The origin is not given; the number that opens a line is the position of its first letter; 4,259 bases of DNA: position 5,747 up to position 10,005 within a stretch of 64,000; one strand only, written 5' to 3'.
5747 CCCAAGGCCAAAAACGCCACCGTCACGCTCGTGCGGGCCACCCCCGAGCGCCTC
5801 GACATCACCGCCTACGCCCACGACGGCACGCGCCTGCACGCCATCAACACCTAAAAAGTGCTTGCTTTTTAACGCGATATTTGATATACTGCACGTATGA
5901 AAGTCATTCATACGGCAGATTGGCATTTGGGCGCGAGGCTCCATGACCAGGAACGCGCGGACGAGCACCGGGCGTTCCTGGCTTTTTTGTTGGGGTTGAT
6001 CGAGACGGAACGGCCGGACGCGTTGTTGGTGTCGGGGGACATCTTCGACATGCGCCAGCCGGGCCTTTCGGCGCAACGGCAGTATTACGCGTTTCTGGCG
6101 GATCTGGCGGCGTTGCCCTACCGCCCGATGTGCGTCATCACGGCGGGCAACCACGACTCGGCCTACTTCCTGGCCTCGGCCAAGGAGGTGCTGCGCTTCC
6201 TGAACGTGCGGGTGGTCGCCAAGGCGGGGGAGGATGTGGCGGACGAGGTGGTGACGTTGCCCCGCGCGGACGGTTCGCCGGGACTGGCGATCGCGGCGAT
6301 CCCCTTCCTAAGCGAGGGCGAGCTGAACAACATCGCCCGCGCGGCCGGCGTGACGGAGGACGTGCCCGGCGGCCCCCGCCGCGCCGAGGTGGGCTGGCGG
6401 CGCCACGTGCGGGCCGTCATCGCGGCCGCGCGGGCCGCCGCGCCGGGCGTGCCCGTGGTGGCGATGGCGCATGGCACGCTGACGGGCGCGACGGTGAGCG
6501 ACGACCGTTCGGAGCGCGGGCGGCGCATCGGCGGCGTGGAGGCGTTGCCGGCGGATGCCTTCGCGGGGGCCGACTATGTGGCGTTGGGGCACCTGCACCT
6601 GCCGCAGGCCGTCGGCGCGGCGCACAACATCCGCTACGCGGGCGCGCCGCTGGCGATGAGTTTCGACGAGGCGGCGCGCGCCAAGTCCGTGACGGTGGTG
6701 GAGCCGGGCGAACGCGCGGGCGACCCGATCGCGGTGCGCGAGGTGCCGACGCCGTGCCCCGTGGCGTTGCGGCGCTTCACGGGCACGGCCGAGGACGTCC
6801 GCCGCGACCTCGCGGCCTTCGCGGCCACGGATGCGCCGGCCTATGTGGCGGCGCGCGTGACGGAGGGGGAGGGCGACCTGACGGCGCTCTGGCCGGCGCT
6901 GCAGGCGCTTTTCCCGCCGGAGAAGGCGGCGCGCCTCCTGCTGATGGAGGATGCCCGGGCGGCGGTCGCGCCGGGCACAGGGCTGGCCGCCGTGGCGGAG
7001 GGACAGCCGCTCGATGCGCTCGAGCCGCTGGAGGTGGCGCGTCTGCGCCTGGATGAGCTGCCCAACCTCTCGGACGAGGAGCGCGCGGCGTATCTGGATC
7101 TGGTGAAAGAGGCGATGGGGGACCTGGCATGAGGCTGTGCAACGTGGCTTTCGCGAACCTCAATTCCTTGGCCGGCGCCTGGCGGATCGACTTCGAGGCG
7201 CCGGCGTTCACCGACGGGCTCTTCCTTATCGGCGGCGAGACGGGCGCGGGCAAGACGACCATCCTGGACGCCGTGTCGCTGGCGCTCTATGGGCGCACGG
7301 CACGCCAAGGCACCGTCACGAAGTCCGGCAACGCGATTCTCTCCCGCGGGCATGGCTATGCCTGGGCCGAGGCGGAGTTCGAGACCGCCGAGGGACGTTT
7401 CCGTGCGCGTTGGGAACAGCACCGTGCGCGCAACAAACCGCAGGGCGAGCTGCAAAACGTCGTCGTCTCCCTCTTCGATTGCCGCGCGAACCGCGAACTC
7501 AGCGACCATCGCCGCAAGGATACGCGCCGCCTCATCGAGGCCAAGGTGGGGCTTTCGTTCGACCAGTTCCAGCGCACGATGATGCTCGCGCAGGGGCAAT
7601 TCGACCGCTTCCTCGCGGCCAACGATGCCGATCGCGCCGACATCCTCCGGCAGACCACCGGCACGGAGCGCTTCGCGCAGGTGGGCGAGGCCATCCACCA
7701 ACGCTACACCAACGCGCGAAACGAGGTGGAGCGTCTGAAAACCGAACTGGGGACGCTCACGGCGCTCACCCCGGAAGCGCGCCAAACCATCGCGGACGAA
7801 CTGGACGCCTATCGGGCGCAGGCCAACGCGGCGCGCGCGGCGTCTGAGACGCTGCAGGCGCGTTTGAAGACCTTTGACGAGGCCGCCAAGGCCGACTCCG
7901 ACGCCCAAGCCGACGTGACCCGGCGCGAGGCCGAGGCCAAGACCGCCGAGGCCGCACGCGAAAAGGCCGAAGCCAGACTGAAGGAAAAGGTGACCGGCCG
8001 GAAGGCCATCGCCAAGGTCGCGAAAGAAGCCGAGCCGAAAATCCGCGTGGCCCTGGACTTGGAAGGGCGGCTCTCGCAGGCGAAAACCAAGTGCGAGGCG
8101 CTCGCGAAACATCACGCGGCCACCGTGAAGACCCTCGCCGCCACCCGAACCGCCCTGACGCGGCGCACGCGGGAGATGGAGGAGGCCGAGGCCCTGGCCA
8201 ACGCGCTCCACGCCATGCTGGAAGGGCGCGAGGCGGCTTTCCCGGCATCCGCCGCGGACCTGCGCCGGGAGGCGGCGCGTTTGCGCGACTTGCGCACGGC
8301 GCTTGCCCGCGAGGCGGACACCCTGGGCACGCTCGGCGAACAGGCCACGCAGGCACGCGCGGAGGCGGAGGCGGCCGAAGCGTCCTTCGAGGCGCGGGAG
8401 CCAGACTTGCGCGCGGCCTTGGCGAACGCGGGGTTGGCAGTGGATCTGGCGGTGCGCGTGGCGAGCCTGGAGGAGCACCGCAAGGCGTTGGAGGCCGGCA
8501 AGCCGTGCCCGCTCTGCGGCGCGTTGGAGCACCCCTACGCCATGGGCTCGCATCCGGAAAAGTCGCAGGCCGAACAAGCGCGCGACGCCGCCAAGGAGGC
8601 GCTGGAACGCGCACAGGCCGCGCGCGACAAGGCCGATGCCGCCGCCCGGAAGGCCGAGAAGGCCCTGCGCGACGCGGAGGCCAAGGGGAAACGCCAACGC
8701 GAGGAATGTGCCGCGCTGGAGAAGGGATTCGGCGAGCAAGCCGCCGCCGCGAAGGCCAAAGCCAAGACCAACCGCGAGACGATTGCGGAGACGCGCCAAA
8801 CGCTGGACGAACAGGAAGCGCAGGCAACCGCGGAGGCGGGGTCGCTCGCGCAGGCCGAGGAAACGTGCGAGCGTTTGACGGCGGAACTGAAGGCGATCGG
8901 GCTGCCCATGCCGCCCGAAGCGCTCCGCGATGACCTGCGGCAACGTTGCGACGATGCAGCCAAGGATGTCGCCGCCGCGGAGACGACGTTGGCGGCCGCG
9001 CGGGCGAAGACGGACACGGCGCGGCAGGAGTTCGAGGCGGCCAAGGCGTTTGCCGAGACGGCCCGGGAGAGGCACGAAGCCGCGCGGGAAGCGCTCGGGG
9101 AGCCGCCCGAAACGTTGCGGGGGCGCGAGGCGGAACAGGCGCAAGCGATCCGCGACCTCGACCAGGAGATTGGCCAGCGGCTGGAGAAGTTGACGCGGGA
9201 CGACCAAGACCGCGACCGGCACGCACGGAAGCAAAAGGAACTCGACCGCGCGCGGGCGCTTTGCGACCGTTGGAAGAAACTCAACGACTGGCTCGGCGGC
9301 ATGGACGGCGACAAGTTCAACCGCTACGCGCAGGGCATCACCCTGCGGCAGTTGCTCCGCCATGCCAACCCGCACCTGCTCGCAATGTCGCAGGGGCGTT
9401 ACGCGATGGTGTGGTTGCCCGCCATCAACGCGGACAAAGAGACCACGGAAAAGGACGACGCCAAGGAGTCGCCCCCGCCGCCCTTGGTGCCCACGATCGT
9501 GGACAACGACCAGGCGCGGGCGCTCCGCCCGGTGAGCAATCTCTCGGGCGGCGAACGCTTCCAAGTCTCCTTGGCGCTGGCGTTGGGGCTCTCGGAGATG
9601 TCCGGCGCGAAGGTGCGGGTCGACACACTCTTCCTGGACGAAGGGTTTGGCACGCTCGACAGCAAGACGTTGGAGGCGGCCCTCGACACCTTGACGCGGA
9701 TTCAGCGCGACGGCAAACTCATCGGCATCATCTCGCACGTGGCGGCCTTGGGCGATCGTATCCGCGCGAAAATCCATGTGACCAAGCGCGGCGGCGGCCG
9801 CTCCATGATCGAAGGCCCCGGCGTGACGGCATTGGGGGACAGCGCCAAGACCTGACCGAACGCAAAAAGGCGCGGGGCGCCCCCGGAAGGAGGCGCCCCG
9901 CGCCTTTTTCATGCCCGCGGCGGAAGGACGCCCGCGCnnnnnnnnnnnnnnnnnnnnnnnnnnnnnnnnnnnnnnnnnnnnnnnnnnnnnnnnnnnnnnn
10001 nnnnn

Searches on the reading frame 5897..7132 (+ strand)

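Call 36: search_protein_families(library=pfam, proteins=[window:5897-7132:+], max_evalue=0.00001)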
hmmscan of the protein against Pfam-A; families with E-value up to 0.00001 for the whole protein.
window:5897-7132:+ (411 aa): 1 family
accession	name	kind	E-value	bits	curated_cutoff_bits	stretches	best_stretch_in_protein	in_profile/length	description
PF00149.33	Metallophos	-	8.3e-13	49.6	21.5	1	1-235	1-190/191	Calcineurin-like phosphoesterase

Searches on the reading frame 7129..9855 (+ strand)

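Call 36: search_protein_families(library=pfam, proteins=[window:7129-9855:+], max_evalue=0.00001)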
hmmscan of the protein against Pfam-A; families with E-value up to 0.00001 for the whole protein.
window:7129-9855:+ (908 aa): 2 families
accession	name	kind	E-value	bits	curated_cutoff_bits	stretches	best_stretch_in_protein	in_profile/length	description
PF13476.12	AAA_23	-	1.2e-20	75.5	27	1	10-210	6-155/201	AAA domain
PF13558.12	SbcC_Walker_B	-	9.2e-10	39.1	27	1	796-856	24-89/90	SbcC/RAD50-like, Walker B motif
